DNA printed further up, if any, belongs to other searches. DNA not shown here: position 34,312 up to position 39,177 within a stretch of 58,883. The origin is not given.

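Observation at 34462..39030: Island-borne 1,522-aa helicase-nuclease-zinc-ribbon fusion: candidate single-gene anti-phage effector, Hhe/Nhi-like but with divergent termini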

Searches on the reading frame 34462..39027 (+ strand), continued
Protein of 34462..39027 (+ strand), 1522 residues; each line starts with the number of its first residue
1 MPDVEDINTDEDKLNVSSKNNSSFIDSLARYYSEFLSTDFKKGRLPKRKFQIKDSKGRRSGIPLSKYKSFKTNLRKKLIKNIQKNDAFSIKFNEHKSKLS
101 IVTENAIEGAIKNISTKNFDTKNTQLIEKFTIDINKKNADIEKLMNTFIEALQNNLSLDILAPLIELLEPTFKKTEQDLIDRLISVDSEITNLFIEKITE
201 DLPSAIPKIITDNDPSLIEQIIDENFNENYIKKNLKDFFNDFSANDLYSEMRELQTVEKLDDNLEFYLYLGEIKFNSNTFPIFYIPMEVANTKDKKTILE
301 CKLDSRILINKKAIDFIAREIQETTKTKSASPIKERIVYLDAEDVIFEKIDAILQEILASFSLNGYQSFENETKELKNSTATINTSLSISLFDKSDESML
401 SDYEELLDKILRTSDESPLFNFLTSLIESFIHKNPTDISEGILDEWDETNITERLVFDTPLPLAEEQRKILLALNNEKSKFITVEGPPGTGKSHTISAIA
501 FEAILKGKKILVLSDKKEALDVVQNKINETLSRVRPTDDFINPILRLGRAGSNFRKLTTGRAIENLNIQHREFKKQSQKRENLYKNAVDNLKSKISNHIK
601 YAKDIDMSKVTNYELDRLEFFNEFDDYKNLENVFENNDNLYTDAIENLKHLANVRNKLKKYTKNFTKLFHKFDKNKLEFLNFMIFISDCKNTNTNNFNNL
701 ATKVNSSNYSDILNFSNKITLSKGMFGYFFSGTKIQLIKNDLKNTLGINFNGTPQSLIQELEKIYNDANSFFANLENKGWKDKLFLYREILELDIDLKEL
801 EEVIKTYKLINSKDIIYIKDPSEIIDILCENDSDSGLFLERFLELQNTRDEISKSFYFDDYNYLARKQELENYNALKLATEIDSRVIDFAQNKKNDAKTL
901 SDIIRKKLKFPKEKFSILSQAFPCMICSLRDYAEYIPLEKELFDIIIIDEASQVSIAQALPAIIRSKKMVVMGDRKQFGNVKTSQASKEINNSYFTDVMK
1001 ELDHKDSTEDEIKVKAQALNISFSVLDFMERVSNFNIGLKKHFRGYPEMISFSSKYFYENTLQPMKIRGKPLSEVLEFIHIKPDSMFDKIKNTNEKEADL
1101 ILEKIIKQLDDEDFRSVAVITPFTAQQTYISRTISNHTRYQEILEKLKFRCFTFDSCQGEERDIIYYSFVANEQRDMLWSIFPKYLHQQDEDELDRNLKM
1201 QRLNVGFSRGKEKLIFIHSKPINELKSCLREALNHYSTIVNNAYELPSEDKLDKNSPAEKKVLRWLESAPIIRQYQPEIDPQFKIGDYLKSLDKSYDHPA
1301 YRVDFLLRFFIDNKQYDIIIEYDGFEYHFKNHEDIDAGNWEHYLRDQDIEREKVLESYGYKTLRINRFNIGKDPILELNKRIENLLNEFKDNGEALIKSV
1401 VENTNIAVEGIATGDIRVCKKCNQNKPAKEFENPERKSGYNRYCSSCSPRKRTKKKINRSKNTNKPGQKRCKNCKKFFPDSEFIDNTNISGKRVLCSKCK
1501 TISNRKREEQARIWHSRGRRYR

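Call 18: search_solved_structures(query=window:34462-39027:+, max_evalue=0.01)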
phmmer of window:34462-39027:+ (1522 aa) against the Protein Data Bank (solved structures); distinct sequences matched with E-value up to 0.01: 12.
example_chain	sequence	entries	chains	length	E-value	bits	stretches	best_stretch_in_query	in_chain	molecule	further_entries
4b3f_X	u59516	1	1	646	5.5e-08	34.2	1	363-524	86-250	DNA-BINDING PROTEIN SMUBP-2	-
4b3g_A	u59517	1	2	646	2.3e-07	32.1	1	370-524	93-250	DNA-BINDING PROTEIN SMUBP-2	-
2xzo_A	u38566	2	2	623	1.3e-06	29.7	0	1024-1176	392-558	REGULATOR OF NONSENSE TRANSCRIPTS 1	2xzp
2gjk_A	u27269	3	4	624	1.3e-06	29.6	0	1024-1176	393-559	Regulator of nonsense transcripts 1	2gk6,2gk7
6ej5_A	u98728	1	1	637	1.4e-06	29.5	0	1024-1176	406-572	Regulator of nonsense transcripts 1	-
9qwn_A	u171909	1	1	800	3.8e-06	28.1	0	1029-1176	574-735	Isoform 2 of Regulator of nonsense transcripts 1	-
2wjv_A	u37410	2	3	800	3.9e-06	28.1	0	1029-1176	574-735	REGULATOR OF NONSENSE TRANSCRIPTS 1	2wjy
8rd3_A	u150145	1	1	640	1.2e-05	26.4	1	896-1177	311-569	ATP-dependent helicase NAM7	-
2xzl_A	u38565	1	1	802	2.9e-05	25.2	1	896-1177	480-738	ATP-DEPENDENT HELICASE NAM7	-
8ftm_A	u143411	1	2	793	3.9e-05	24.7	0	1040-1170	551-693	5'-3' RNA helicase-like protein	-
8fth_A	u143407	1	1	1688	0.00041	21.4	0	1041-1170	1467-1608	5'-3' RNA helicase-like protein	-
8ftk_A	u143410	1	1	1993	0.00059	20.8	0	1040-1170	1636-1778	5'-3' RNA helicase-like protein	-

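Call 22: find_encoding_contigs(protein=P0002, flank=10000, max_places=3)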
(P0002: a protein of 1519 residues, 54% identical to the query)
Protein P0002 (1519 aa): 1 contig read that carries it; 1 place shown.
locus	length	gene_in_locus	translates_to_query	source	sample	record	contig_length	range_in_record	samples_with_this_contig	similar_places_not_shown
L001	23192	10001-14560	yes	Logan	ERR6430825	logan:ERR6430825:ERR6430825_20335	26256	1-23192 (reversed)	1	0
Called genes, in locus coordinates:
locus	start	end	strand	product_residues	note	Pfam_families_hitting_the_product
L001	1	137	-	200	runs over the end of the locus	PF24387:AEP-like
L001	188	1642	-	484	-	PF01966:HD (weak)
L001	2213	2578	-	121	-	-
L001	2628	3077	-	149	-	-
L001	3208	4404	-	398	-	PF13356:Arm-DNA-bind_3, PF14659:Phage_int_SAM_3 (weak), PF00589:Phage_integrase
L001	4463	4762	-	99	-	-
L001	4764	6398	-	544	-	-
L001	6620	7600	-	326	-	-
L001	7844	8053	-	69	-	-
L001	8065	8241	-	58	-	-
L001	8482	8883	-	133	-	-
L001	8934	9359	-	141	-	-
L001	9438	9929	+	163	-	-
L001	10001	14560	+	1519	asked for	PF13086:AAA_11, PF13245:AAA_19 (faint), PF13604:AAA_30 (weak), PF13086:AAA_11 (weak), PF13087:AAA_12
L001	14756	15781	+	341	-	PF13391:HNH_2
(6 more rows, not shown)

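Call 23: find_encoding_contigs(protein=P0030, flank=10000, max_places=3)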
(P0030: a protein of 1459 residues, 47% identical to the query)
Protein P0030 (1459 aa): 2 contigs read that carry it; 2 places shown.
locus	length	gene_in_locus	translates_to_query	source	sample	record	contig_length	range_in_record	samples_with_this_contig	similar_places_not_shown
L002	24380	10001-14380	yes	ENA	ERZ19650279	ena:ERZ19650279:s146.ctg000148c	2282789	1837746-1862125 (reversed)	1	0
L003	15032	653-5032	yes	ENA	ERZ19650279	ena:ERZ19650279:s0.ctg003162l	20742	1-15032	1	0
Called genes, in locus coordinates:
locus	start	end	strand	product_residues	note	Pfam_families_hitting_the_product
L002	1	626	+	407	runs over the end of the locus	-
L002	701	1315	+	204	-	PF10544:T5orf172, PF13455:MUG113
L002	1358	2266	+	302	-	PF02653:BPD_transp_2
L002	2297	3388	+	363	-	PF02608:Bmp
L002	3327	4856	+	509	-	PF01799:Fer2_2, PF00941:FAD_binding_5, PF03450:CO_deh_flav_C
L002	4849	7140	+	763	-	PF01315:Ald_Xan_dh_C, PF02738:MoCoBD_1, PF20256:MoCoBD_2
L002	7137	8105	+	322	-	PF02625:XdhC_CoxI, PF13478:XdhC_C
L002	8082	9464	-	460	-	PF01979:Amidohydro_1, PF07969:Amidohydro_3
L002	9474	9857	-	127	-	PF00034:Cytochrom_C (weak)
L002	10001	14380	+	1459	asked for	PF13245:AAA_19 (faint), PF13086:AAA_11, PF13604:AAA_30 (weak), PF13086:AAA_11 (weak), PF13087:AAA_12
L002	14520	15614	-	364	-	PF00005:ABC_tran, PF13304:AAA_21 (weak)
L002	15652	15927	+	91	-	PF10276:zf-CHCC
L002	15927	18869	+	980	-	PF02739:5_3_exonuc_N, PF01367:5_3_exonuc, PF01612:DNA_pol_A_exo1, PF00476:DNA_pol_A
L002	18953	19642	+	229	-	PF00072:Response_reg, PF00486:Trans_reg_C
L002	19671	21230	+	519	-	PF13756:Stimulus_sens_1, PF00672:HAMP, PF00512:HisKA, PF02518:HATPase_c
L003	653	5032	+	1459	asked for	PF13245:AAA_19 (faint), PF13086:AAA_11, PF13604:AAA_30 (weak), PF13086:AAA_11 (weak), PF13087:AAA_12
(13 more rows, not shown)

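Call 25: find_encoding_contigs(protein=P0097, flank=10000, max_places=2)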
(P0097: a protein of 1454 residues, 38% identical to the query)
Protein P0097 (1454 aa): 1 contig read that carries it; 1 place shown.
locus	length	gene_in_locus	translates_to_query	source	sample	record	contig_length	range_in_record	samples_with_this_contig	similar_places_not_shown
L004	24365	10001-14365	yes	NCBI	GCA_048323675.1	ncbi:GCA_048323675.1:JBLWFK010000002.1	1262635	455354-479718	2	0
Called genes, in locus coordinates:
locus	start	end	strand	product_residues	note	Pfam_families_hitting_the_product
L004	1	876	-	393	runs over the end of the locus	PF01734:Patatin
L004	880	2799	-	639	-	PF12228:DUF3604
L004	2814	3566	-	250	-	-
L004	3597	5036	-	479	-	PF06863:DUF1254, PF06742:DUF1214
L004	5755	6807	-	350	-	PF11059:DUF2860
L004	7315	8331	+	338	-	PF04250:DUF429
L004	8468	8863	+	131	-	PF18932:DUF5681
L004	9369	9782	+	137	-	-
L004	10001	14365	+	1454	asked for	PF02562:PhoH (faint), PF13086:AAA_11 (weak), PF13245:AAA_19 (faint), PF13604:AAA_30, PF13086:AAA_11 (weak), PF13087:AAA_12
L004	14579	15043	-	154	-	-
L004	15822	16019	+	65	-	-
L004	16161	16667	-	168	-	PF00565:SNase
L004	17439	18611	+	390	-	-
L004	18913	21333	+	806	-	PF02412:TSP_3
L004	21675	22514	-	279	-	PF03372:Exo_endo_phos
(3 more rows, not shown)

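Call 26: find_encoding_contigs(protein=P0082, flank=10000, max_places=2)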
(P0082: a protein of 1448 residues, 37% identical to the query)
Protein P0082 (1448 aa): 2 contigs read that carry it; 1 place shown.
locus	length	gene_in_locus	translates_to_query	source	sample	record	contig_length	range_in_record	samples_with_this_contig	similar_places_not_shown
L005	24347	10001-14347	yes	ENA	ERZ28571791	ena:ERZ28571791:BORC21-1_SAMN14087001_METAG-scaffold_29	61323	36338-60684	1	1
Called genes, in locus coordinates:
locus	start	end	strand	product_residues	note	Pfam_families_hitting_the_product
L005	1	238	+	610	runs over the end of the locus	PF00920:ILVD_EDD_N, PF24877:ILV_EDD_C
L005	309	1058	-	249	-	PF01925:TauE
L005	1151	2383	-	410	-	PF00563:EAL, PF08668:HDOD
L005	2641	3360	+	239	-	PF08239:SH3_3 (faint)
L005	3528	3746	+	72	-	-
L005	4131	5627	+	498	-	PF02366:PMT, PF13231:PMT_2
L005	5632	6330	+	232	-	PF01569:PAP2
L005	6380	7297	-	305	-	PF00849:PseudoU_synth_2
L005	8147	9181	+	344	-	-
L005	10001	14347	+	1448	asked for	PF13086:AAA_11, PF13604:AAA_30 (weak), PF13245:AAA_19 (faint), PF13086:AAA_11 (weak), PF13087:AAA_12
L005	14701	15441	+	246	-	PF01223:Endonuclease_NS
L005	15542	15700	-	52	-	-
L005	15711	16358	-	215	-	-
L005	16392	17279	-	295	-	PF04471:Mrr_cat, PF22722:NA-iREase1 (weak), PF01396:Zn_ribbon_Top1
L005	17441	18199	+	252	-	PF00239:Resolvase, PF07508:Recombinase (weak)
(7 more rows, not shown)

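Call 55: find_encoding_contigs(protein=window:34462-39027:+, flank=3000, max_places=4)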
Protein window:34462-39027:+ (1522 aa): 23 contigs read that carry it; 4 places shown.
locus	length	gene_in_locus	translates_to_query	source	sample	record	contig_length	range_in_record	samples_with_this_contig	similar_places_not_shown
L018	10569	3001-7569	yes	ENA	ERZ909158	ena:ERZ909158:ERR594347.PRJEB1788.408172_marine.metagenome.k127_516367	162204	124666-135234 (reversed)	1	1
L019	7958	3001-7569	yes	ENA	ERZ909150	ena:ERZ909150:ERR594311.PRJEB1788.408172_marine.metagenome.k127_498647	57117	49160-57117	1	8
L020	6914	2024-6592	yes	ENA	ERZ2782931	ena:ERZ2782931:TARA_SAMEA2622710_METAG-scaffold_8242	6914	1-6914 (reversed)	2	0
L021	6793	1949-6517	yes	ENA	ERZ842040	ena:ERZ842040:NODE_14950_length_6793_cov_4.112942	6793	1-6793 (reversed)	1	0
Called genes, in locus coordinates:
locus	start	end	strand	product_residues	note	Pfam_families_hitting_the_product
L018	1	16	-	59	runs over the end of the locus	-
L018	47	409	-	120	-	-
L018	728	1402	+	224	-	-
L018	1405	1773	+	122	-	-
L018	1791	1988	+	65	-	-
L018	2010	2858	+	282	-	-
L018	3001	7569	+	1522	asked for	PF13086:AAA_11, PF13245:AAA_19 (faint), PF13604:AAA_30 (weak), PF01443:Viral_helicase1 (faint), PF13086:AAA_11 (weak), PF13087:AAA_12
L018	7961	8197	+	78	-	-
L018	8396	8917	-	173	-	-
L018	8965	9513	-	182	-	-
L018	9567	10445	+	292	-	-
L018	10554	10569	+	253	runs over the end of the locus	PF00106:adh_short, PF08659:KR (weak), PF23441:SDR (weak), PF13561:adh_short_C2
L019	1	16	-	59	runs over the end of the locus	-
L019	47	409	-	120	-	-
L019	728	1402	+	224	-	-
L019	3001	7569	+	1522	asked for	PF13086:AAA_11, PF13245:AAA_19 (faint), PF13604:AAA_30 (weak), PF01443:Viral_helicase1 (faint), PF13086:AAA_11 (weak), PF13087:AAA_12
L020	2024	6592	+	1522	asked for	PF13086:AAA_11, PF13245:AAA_19 (faint), PF13604:AAA_30 (weak), PF01443:Viral_helicase1 (faint), PF13086:AAA_11 (weak), PF13087:AAA_12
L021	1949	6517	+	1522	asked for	PF13086:AAA_11, PF13245:AAA_19 (faint), PF13604:AAA_30 (weak), PF01443:Viral_helicase1 (faint), PF13086:AAA_11 (weak), PF13087:AAA_12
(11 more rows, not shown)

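Call 62: find_encoding_contigs(protein=P0040, flank=8000, max_places=1)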
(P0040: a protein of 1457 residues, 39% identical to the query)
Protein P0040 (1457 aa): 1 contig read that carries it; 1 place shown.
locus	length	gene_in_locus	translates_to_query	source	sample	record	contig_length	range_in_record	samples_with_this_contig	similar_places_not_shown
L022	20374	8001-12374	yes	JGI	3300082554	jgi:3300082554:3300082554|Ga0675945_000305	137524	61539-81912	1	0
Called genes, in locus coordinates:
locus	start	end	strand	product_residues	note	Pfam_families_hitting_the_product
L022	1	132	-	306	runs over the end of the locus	PF08808:RES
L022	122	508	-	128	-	-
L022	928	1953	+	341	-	PF17762:HTH_ParB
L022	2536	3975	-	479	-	-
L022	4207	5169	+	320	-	PF01656:CbiA, PF02374:ArsA_ATPase (faint), PF09140:MipZ (faint), PF10609:ParA (faint), PF13614:AAA_31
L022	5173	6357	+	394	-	-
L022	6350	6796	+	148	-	-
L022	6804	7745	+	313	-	-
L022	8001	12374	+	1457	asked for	PF13086:AAA_11, PF13604:AAA_30 (weak), PF13245:AAA_19 (faint), PF13087:AAA_12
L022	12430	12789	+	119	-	-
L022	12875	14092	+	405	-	PF00929:RNase_T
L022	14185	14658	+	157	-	PF01936:NYN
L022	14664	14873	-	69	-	PF12843:QSregVF_b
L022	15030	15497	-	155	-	PF06271:RDD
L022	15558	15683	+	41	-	-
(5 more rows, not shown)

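Call 63: find_encoding_contigs(protein=P0059, flank=8000, max_places=1)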
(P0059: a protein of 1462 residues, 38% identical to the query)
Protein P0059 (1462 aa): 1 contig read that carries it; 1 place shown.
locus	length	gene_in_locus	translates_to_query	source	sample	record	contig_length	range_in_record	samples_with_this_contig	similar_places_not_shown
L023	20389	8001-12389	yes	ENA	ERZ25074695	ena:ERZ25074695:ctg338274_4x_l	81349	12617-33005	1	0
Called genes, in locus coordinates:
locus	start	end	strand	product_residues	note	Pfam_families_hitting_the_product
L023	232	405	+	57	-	-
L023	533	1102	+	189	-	-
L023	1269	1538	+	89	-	-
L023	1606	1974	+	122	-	PF12728:HTH_17 (weak)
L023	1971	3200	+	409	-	PF00589:Phage_integrase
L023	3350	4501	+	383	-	PF18145:SAVED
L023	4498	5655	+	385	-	PF21654:DncV-like_NTFase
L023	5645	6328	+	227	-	-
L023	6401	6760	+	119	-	PF13560:HTH_31 (weak), PF01381:HTH_3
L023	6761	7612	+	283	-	PF06114:Peptidase_M78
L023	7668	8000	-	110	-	-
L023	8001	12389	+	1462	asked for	PF04851:ResIII (faint), PF02562:PhoH (faint), PF13086:AAA_11, PF13604:AAA_30 (faint), PF13245:AAA_19 (faint), PF13087:AAA_12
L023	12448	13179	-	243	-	PF00520:Ion_trans, PF07885:Ion_trans_2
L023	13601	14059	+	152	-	-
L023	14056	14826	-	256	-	PF12833:HTH_18, PF00165:HTH_AraC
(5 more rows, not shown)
